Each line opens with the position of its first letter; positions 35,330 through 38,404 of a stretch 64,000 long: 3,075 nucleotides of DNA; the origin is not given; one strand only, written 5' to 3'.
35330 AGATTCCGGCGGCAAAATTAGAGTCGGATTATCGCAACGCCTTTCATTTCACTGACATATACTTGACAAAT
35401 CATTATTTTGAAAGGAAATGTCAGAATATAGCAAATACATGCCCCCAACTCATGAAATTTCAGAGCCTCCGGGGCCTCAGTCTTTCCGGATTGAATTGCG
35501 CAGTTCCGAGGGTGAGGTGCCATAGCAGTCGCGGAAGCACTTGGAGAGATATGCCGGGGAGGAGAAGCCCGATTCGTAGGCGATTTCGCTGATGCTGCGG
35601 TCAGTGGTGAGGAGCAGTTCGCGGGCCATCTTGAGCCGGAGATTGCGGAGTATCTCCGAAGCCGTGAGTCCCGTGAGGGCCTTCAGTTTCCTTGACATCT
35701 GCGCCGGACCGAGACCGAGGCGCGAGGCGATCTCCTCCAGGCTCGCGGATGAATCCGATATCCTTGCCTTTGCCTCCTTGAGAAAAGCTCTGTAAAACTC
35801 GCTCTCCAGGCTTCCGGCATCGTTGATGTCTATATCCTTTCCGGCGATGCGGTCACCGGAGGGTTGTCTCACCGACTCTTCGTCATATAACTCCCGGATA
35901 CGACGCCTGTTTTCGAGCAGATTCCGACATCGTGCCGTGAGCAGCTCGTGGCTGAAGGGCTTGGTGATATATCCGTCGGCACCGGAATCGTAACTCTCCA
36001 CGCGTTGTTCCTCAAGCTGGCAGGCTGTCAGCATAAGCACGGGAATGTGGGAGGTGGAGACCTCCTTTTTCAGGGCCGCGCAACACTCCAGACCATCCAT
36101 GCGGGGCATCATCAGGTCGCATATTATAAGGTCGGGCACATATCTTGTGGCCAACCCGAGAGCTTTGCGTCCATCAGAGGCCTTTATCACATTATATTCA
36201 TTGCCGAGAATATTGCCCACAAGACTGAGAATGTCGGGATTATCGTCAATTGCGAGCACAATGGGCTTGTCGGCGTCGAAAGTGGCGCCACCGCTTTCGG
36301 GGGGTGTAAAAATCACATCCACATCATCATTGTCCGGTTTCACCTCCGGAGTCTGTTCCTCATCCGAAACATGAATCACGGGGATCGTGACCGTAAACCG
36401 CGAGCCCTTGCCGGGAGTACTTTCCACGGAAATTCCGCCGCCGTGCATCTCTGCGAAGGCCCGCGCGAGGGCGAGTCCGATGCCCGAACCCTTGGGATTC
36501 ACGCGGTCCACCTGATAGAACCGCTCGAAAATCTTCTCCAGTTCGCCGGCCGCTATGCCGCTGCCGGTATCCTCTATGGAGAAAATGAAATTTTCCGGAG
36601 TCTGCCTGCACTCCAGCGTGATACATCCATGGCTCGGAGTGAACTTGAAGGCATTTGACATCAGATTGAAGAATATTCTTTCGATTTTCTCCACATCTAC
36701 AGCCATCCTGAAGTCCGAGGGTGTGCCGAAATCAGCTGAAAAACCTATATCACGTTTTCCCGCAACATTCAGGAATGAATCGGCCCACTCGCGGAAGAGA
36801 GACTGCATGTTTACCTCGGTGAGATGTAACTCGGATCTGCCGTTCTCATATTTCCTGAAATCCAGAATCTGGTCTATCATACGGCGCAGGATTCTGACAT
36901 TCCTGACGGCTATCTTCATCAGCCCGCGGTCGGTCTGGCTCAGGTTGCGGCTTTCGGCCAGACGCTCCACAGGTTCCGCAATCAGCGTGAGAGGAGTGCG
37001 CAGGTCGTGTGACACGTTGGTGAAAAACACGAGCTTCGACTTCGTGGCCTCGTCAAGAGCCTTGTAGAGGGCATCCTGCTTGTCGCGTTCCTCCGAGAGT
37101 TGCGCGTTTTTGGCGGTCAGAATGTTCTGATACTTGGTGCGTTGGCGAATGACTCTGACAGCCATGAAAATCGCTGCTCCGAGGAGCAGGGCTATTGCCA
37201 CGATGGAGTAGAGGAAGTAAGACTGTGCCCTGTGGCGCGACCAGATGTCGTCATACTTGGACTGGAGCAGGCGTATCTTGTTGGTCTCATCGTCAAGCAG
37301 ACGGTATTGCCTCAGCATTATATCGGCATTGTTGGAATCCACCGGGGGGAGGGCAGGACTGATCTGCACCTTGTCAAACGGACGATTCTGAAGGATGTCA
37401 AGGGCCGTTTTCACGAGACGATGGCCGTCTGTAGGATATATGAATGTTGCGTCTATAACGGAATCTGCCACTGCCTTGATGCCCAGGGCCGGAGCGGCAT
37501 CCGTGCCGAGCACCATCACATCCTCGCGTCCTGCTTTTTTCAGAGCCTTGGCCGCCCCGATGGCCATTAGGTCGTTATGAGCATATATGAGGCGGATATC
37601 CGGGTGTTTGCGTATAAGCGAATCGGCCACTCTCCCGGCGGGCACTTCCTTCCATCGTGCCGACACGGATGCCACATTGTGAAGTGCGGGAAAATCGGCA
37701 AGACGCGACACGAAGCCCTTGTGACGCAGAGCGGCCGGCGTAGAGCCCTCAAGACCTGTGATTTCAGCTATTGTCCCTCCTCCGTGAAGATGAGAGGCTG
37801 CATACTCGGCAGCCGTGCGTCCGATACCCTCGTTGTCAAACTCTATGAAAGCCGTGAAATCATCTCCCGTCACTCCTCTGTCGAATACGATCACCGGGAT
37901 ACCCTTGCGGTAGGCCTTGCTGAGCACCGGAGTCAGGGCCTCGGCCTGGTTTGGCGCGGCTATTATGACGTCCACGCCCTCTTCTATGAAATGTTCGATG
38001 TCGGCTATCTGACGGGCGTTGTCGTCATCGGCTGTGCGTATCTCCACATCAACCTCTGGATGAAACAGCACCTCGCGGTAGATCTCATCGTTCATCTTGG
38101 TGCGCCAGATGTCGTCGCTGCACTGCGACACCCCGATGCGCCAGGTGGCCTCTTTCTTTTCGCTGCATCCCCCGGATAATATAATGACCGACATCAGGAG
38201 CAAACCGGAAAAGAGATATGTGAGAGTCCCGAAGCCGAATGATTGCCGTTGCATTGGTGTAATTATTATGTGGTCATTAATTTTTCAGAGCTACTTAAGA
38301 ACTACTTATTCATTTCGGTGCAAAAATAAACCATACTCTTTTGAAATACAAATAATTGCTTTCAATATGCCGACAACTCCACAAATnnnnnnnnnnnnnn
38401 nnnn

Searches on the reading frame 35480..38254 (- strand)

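Call 79: search_protein_families(library=pfam, proteins=[window:35480-38254:-], max_evalue=0.00001)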
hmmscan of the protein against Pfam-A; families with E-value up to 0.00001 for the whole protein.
window:35480-38254:- (925 aa): 7 families
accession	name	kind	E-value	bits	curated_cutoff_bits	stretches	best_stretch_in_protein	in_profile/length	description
PF13407.12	Peripla_BP_4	-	1e-44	153.5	35.1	1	47-276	10-240/258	Periplasmic binding protein domain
PF02518.31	HATPase_c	-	4.9e-27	95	26.4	1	520-626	2-109/111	Histidine kinase-, DNA gyrase B-, and HSP90-like ATPase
PF00072.30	Response_reg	-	7e-26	91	30.2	1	666-775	1-109/111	Response regulator receiver domain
PF12833.13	HTH_18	-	7.9e-23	81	33.6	1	842-920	1-79/80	Helix-turn-helix domain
PF00165.29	HTH_AraC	-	4.2e-14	52.7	26.6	1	883-920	6-42/42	Bacterial regulatory helix-turn-helix proteins, AraC family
PF00532.27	Peripla_BP_1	-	3.5e-11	43.5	22.2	1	74-243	38-206/281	Periplasmic binding proteins and sugar binding domain of LacI family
PF00512.31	HisKA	-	5e-11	42.9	26.9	1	408-472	3-66/66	His Kinase A (phospho-acceptor) domain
